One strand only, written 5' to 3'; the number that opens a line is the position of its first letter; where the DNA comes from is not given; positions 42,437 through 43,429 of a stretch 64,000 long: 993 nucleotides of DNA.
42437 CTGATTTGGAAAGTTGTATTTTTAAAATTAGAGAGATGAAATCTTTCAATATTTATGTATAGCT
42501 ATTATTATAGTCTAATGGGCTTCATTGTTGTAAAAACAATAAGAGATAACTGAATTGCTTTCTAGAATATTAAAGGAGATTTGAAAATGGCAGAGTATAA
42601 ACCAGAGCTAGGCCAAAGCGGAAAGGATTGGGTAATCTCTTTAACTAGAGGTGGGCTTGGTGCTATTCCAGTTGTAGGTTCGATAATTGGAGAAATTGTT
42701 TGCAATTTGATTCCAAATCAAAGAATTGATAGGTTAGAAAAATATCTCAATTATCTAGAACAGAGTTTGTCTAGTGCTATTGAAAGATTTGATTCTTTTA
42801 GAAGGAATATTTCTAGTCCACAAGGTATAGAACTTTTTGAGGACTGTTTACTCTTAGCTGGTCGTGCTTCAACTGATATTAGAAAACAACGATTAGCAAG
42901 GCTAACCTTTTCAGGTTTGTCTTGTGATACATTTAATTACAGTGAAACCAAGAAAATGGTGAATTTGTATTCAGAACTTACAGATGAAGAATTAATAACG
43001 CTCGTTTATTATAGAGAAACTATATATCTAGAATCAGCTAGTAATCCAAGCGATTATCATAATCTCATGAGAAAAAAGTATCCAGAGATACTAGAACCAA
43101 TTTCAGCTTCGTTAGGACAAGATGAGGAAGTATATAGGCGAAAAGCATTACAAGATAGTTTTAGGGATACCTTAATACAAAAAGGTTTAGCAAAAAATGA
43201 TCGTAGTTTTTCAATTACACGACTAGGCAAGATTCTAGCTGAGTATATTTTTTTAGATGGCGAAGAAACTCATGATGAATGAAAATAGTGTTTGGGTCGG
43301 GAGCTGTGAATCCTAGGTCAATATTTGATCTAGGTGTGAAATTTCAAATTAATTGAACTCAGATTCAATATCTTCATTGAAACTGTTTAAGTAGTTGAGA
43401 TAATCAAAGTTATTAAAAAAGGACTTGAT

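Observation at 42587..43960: The islet's only cargo is a convergent pair of AT-rich orphan genes: candidate undescribed defence or abortive-infection module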

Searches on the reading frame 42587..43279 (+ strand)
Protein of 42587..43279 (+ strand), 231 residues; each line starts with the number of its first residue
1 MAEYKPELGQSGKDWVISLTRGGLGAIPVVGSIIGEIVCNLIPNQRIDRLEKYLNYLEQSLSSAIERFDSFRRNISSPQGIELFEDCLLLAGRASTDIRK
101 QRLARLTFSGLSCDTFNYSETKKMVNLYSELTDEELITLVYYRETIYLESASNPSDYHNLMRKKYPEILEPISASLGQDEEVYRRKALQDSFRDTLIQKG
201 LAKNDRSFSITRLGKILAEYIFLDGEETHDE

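Call 6: search_protein_families(library=pfam, proteins=[window:42587-43279:+], max_evalue=1)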
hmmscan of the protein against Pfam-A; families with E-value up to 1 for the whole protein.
window:42587-43279:+ (231 aa): 1 family
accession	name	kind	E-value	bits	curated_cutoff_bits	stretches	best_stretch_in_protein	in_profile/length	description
PF06971.19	Put_DNA-bind_N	-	0.054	14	27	1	42-70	2-30/49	Putative DNA-binding protein N-terminus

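Call 7: search_protein_families(library=padloc, proteins=[window:42587-43279:+], max_evalue=1)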
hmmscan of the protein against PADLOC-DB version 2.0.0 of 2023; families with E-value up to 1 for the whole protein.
window:42587-43279:+ (231 aa): 1 family
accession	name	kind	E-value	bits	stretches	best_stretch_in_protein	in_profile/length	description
PDLC04409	PDC-M09B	-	0.01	12.5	1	27-68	369-410/480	-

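Call 8: search_protein_families(library=ncbifam, proteins=[window:42587-43279:+], max_evalue=1)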
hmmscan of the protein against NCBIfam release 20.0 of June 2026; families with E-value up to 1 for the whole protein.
window:42587-43279:+ (231 aa): 0 families

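Call 9: search_protein_families(library=phrogs, proteins=[window:42587-43279:+], max_evalue=1)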
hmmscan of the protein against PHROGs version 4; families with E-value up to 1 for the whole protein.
window:42587-43279:+ (231 aa): 0 families

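Call 10: find_homologous_proteins(query=window:42587-43279:+, max_evalue=0.01)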
Query window:42587-43279:+ (231 aa): 9 proteins with E <= 0.01 among 443 candidates.
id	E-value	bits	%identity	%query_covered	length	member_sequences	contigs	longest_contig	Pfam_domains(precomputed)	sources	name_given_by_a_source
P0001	5.3e-147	505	100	100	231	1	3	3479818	-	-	-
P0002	1.0e-87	311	63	98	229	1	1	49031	-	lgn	-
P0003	6.9e-86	305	62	98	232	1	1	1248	-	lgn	-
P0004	2.0e-38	150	38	93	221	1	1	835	-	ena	-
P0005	1.7e-21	95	33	91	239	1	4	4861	-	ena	-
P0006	5.3e-21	93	32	97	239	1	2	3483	-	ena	-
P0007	1.9e-20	92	34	90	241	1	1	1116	-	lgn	-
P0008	1.2e-19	89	33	90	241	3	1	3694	-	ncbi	-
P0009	5.1e-18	84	30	93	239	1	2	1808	-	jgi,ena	-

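Call 13: find_encoding_contigs(protein=P0002, flank=6000, max_places=3)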
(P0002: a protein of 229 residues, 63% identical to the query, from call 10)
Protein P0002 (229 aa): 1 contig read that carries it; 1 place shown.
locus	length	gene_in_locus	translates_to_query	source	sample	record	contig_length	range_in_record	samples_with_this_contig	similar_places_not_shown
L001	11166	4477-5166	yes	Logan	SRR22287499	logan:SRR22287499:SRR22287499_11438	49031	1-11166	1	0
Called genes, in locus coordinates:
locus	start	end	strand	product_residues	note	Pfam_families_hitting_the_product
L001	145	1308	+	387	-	PF00589:Phage_integrase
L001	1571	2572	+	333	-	PF00145:DNA_methylase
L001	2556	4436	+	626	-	PF02518:HATPase_c (faint), PF13589:HATPase_c_3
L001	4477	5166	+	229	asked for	-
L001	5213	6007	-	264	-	-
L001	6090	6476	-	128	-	-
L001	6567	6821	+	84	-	-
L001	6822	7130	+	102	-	PF12728:HTH_17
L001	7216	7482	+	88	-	-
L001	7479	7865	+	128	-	-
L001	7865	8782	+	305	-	PF13479:AAA_24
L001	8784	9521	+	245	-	-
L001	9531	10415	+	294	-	PF07083:DUF1351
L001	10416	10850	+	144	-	-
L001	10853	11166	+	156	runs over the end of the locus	-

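Call 21: search_solved_structures(query=A1, max_evalue=10)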
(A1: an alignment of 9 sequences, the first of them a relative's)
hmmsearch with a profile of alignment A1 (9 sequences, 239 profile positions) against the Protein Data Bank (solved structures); distinct sequences matched with E-value up to 10: 1.
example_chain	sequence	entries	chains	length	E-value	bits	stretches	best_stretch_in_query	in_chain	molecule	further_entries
5zi1_A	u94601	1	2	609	0.54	12.8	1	32-105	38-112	insecticidal crystal protein Cry7Cal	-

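Call 25: find_encoding_contigs(protein=P0005, flank=6000, max_places=4)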
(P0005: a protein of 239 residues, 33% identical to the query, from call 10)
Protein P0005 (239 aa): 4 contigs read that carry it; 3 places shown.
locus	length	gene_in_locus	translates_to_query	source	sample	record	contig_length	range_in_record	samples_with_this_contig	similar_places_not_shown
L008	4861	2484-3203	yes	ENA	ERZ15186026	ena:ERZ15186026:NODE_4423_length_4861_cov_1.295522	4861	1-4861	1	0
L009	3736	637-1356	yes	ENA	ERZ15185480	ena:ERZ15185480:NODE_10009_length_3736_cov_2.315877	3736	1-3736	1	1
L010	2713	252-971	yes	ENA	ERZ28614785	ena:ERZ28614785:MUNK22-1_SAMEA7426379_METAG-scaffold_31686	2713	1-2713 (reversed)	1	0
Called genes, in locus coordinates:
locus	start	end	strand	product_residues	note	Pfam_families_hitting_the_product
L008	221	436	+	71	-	-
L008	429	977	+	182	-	-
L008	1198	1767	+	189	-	-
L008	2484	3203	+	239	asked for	-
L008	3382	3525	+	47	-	-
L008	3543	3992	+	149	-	-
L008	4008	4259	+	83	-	-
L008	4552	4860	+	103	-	?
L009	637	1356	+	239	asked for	-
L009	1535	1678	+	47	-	-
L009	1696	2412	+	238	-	-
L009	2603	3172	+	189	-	-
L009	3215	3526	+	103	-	-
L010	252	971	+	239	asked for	-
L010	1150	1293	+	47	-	-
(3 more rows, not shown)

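Call 26: find_encoding_contigs(protein=P0008, flank=6000, max_places=3)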
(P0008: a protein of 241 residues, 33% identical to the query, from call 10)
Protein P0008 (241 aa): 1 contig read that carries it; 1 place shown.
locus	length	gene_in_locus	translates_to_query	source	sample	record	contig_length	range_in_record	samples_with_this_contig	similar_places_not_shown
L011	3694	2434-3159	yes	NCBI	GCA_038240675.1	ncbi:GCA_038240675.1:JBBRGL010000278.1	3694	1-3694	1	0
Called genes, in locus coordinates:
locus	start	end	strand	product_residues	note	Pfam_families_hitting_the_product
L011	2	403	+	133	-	?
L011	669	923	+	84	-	-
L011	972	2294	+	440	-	-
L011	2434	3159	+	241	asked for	-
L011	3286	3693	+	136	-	?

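Call 30: find_related_loci(query=A1, collection=viral_contigs, flank=6000)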
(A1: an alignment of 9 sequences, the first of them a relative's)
Query A1 (231 aa) in viral_contigs; peptide patterns used: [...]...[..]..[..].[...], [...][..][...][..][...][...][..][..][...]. (x = any residue, [..] = any of these).
175 stretches matched a pattern; 2 encode a relative of the query (tblastn E <= 1e-3); 2 distinct loci.
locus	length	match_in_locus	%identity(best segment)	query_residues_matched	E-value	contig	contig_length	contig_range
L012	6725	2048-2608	32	8-204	3e-30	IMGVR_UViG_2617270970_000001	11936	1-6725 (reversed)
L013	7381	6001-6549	29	8-201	7e-22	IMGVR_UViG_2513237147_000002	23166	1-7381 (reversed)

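Call 32: predict_structure(alignment_id=A1)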
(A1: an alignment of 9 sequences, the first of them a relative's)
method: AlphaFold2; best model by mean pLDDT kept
length: 231 residues; sequences in the alignment: 9
mean_pLDDT: 75.1   pTM: 0.62
mean pLDDT of the five models: 75.1, 72.6, 72.3, 71.0, 70.1
residues with pLDDT >= 90: 67; 70-90: 97; 50-70: 14; < 50: 53
segments of 3 or more residues with pLDDT < 50: 1-45, 224-231
pLDDT, mean of each block of 10 residues (from residue 1): 31 39 36 44 56 83 90 94 95 88 89 87 92 90 72 74 86 85 90 93 86 86 46 29
secondary structure, 60 per line:
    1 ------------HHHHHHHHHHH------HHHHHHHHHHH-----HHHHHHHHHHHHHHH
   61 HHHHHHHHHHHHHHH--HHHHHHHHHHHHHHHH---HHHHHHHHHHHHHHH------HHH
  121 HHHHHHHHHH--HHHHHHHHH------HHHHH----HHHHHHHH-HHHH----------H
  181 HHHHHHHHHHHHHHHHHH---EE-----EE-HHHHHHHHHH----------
elements in order: H13-23 H30-40 H46-75 H78-93 H97-111 H118-130 H133-141 H148-152 H157-164 H166-169 H180-198 H212-221

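Call 38: fold_search(model_id=the predicted structure, library=pdb)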
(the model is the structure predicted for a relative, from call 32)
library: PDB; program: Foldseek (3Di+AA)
matches with E <= 10: 109; with E <= 0.001: 0
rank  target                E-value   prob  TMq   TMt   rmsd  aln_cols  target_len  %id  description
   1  8v2d_J                6.3e-01  0.75  0.27  0.21  13.0       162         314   16  Computational Designed Nanocage O43_129 (released 2024-03-13)
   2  6qvz_B                1.0e+00  0.13  0.16  0.16  11.2       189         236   10  The Transcriptional Regulator PrfA-L140H mutant from Listeria Monocytogenes (released 2020-04-01)
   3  6qw2_B                1.4e+00  0.13  0.16  0.16  11.0       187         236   11  The Transcriptional Regulator PrfA-A218G mutant from Listeria Monocytogenes (released 2020-04-01)
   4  1bja_A                1.5e+00  0.87  0.25  0.56   5.5       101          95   16  ACTIVATION DOMAIN OF THE PHAGE T4 TRANSCRIPTION FACTOR MOTA (released 1998-11-04)
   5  5h9d_A                1.7e+00  0.08  0.17  0.14  18.0       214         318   11  Crystal structure of Heptaprenyl Diphosphate Synthase from Staphylococcus aureus (released 2016-12-28)
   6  8cbg_B                1.8e+00  0.15  0.19  0.19  11.9       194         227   11  The Transcriptional Regulator PrfA from Listeria Monocytogenes in complex with tetrapeptide Arg-Gly-Leu-Leu (released 2024-08-07)
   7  6qvz_A                1.9e+00  0.13  0.18  0.18  11.6       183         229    9  The Transcriptional Regulator PrfA-L140H mutant from Listeria Monocytogenes (released 2020-04-01)
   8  6weo_5                2.0e+00  0.06  0.14  0.19  16.0       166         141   13  IL-22 Signaling Complex with IL-22R1 and IL-10Rbeta (released 2021-04-28)
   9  9dd1_A                2.2e+00  0.20  0.24  0.22  12.1       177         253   10  Designed allosteric facilitated dissociation switch AS1 in complex state THE with methylated lysines (released 2025-08-20)
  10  6qvy_B                2.2e+00  0.09  0.15  0.15  12.3       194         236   11  The Transcriptional Regulator PrfA-A94V mutant from Listeria Monocytogenes (released 2020-04-01)
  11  6qw2_A                2.4e+00  0.09  0.15  0.15  12.2       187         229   10  The Transcriptional Regulator PrfA-A218G mutant from Listeria Monocytogenes (released 2020-04-01)
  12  6qvy_A                2.4e+00  0.09  0.17  0.17  11.5       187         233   12  The Transcriptional Regulator PrfA-A94V mutant from Listeria Monocytogenes (released 2020-04-01)
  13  8ylm_C                2.5e+00  0.20  0.22  0.30  16.0       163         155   15  Crystal structure of Deinococcus radiodurans HucR in complex with uric acid (released 2024-11-13)
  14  8cbi_B                2.5e+00  0.12  0.20  0.19   9.6       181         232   10  The Transcriptional Regulator PrfA from Listeria Monocytogenes in complex with tetrapeptide Thr-Lys-Pro-Arg (released 2024-08-07)
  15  1omi_A                2.6e+00  0.12  0.18  0.18  11.6       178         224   10  Crystal structure of PrfA,the transcriptional regulator in Listeria monocytogenes (released 2003-03-11)
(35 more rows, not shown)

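Call 53: search_dna_similar(query=window:42587-43279:+, collection=phages, mode=protein, max_evalue=0.001, max_rows=20)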
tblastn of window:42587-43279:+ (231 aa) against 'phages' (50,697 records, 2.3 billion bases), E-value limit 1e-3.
Records with a match: 2; places in all: 2; records where one place covers at least 80% of the query: 2.
Best place of each record, by identity: <60% 2.
By first word of the organism name: Acinetobacter 2.
By host as written in the record: - 2.
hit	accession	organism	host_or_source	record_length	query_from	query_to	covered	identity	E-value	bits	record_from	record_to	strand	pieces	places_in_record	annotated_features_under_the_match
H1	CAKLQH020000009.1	Acinetobacter phage MD-2021a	not known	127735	1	203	88%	27.3%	5e-19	91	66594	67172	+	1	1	Uncharacterised protein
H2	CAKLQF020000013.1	Acinetobacter phage MD-2021a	not known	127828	1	203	88%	27.3%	5e-19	91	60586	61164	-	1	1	Uncharacterised protein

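Call 54: get_annotated_region(hit=H1, flank=7000)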
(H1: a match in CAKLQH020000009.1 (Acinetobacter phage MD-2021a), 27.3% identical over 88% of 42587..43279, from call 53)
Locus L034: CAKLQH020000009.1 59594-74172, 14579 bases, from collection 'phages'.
description: Acinetobacter phage MD-2021a strain 5899STDY8049191 genome assembly, contig: ERS3583567SCcontig000009, whole genome shotgun sequence.
organism: Acinetobacter phage MD-2021a (NCBI taxid 2899278)
taxonomy: Viruses; Duplodnaviria; Heunggongvirae; Uroviricota; Caudoviricetes
host: -; source: not known; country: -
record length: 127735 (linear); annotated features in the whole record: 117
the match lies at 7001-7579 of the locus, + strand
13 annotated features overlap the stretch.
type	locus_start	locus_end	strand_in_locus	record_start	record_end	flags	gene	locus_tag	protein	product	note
CDS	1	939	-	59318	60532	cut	tyrB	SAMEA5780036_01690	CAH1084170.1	aromatic amino acid aminotransferase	-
CDS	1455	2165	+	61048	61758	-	csiR_2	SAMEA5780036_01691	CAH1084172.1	transcriptional regulator, GntR family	-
CDS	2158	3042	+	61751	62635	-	prpB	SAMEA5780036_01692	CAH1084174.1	methylisocitrate lyase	-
CDS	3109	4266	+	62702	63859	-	prpC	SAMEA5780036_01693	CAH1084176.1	2-methylcitrate synthase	-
CDS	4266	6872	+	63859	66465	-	acnA_1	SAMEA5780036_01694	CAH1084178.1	aconitate hydratase 1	-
CDS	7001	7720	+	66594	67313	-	-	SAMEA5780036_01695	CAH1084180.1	Uncharacterised protein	-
CDS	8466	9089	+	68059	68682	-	-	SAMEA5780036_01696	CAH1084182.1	Uncharacterised protein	-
CDS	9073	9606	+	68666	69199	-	-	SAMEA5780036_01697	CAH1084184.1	Uncharacterised protein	-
CDS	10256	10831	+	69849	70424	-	-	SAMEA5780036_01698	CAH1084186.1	Uncharacterised protein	-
CDS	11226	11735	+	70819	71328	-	-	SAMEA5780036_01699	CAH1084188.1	Predicted acetyltransferase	-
CDS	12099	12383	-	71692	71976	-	-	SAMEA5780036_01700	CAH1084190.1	Uncharacterised protein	-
CDS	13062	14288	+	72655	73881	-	fabB_1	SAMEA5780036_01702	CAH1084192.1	3-oxoacyl-ACP synthase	-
CDS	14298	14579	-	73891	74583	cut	hcpC_3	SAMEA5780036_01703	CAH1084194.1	Putative beta-lactamase hcpC precursor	-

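Call 59: search_protein_representatives(alignment_id=A1)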
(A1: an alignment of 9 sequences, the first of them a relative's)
Query: 9 sequences, 239 profile positions. Proteins with E-value up to 0.001 (for the whole library): 2140; up to 1e-10: 1198; up to 1e-30: 540. The best 150 are listed.
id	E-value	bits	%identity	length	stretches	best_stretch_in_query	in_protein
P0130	2.2e-94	331.7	-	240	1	1-237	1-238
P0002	1.2e-89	316.2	-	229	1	1-238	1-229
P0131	5.9e-82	291.0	-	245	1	7-236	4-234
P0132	7.2e-80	284.1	-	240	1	1-235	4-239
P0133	6.5e-79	281.0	-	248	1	4-238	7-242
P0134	5.6e-76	271.4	-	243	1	5-236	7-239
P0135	4.5e-75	268.5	-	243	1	2-234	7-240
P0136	4.0e-74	265.4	-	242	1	1-237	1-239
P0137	1.9e-72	259.9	-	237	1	5-236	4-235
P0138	4.6e-72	258.6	-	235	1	5-233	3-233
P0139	9.0e-72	257.7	-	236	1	7-235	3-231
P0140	9.9e-72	257.5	-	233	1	6-233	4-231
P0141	1.4e-71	257.1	-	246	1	5-235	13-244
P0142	1.7e-71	256.7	-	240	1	4-234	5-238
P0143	2.2e-70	253.1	-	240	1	1-235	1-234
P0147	1.4e-69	250.5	-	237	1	4-232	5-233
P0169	1.1e-63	231.2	-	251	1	4-235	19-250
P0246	5.2e-54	199.5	-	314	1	8-235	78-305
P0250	1.0e-53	198.5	-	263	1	4-235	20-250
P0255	3.8e-53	196.7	-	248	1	5-235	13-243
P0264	2.5e-52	194.0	-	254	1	10-236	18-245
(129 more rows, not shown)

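Call 61: search_protein_families(library=pfam, alignment_id=A4, max_evalue=0.01)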
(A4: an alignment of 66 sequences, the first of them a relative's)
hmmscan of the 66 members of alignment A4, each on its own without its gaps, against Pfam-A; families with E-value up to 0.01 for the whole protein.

A. member 1, P0001 (231 aa): 0 families

B. families by the number of members that match (of 66 scanned): 15 families
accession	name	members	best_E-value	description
PF14337.13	Abi_alpha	14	1.4e-06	Abortive infection alpha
PF13673.13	Acetyltransf_10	1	1.6e-09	Acetyltransferase (GNAT) domain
PF00583.31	Acetyltransf_1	1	9.5e-08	Acetyltransferase (GNAT) family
PF13508.13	Acetyltransf_7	1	3.3e-07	Acetyltransferase (GNAT) domain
PF06689.19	zf-C4_ClpX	1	0.00012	ClpX C4-type zinc finger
PF11796.13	DUF3323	1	0.00085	Protein of unknown function N-terminus (DUF3323)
PF00836.24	Stathmin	1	0.0027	Stathmin family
PF15160.11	SASRP1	1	0.0035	Spermatogenesis-associated serine-rich protein 1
PF08771.16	FRB_dom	1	0.0038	FKBP12-rapamycin binding domain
PF07540.16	NOC3p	1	0.0042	Nucleolar complex-associated protein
PF10635.14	DisA-linker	1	0.0079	DisA bacterial checkpoint controller linker region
PF09330.16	Lact-deh-memb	1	0.008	D-lactate dehydrogenase, membrane binding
PF17376.7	DUF5398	1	0.0084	Family of unknown function (DUF5398)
PF11050.13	Viral_env_E26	1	0.0097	Virus envelope protein E26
PF07104.16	DUF1366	1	0.0098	Protein of unknown function (DUF1366)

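Call 62: search_protein_families(library=padloc, alignment_id=A4, max_evalue=0.01)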
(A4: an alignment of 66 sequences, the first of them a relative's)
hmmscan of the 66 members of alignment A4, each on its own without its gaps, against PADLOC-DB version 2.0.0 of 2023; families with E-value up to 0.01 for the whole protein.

A. member 1, P0001 (231 aa): 1 family
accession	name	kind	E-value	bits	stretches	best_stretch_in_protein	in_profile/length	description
PDLC04409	PDC-M09B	-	0.01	12.5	0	27-68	369-410/480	-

B. families by the number of members that match (of 66 scanned): 12 families
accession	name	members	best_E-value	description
PDLC04409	PDC-M09B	2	0.0096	-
PDLC01879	CARF3--CARF_TM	1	0.00076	-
PDLC04521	PDC-M22A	1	0.0011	-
PDLC02666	DndD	1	0.0024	DndD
PDLC04520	PDC-M22A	1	0.0024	-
PDLC01760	Cas3b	1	0.0025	-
PDLC03738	oMTase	1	0.0042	orphan methyltransferase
PDLC03891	NsnC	1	0.0045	-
PDLC00557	JetD2|JetD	1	0.0074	DUF2220; DUF3322; DUF2399 domain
PDLC03482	REase_II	1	0.008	Type II restriction enzyme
PDLC03216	MTase_II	1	0.0088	Type II methyltransferase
PDLC03842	LeoB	1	0.0095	-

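Call 63: search_dna_similar(query=window:42587-43279:+, collection=plasmids, mode=protein, max_evalue=0.01, max_rows=30)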
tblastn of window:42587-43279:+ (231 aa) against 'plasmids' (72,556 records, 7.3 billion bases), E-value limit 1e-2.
Records with a match: 2; places in all: 2; records where one place covers at least 80% of the query: 1.
Best place of each record, by identity: <60% 2.
By first word of the organism name: Marinobacter 1; Methylobacterium 1.
By predicted mobility (MOB-suite, as given by PLSDB): non-mobilizable 2.
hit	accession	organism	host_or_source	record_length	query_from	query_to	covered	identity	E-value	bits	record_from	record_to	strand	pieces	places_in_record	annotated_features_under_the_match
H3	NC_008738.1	Marinobacter nauticus VT8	-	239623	2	229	99%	29.1%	2e-13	76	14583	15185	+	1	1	hypothetical protein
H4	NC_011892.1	Methylobacterium nodulans ORS 2060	-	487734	8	149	61%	40.8%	5e-26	112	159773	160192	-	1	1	hypothetical protein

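Call 67: search_solved_structures(query=A4, max_evalue=10, show_alignments=3)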
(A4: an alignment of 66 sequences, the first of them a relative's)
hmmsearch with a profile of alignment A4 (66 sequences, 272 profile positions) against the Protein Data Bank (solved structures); distinct sequences matched with E-value up to 10: 2.
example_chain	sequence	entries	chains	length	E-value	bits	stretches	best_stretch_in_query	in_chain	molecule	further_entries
25ih_A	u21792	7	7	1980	0.24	13.7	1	181-222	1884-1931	Sodium channel protein type 8 subunit alpha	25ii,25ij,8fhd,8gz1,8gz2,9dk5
7l1i_A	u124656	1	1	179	0.44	12.8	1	89-162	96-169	MarR family multidrug resistance pump transcriptional regulator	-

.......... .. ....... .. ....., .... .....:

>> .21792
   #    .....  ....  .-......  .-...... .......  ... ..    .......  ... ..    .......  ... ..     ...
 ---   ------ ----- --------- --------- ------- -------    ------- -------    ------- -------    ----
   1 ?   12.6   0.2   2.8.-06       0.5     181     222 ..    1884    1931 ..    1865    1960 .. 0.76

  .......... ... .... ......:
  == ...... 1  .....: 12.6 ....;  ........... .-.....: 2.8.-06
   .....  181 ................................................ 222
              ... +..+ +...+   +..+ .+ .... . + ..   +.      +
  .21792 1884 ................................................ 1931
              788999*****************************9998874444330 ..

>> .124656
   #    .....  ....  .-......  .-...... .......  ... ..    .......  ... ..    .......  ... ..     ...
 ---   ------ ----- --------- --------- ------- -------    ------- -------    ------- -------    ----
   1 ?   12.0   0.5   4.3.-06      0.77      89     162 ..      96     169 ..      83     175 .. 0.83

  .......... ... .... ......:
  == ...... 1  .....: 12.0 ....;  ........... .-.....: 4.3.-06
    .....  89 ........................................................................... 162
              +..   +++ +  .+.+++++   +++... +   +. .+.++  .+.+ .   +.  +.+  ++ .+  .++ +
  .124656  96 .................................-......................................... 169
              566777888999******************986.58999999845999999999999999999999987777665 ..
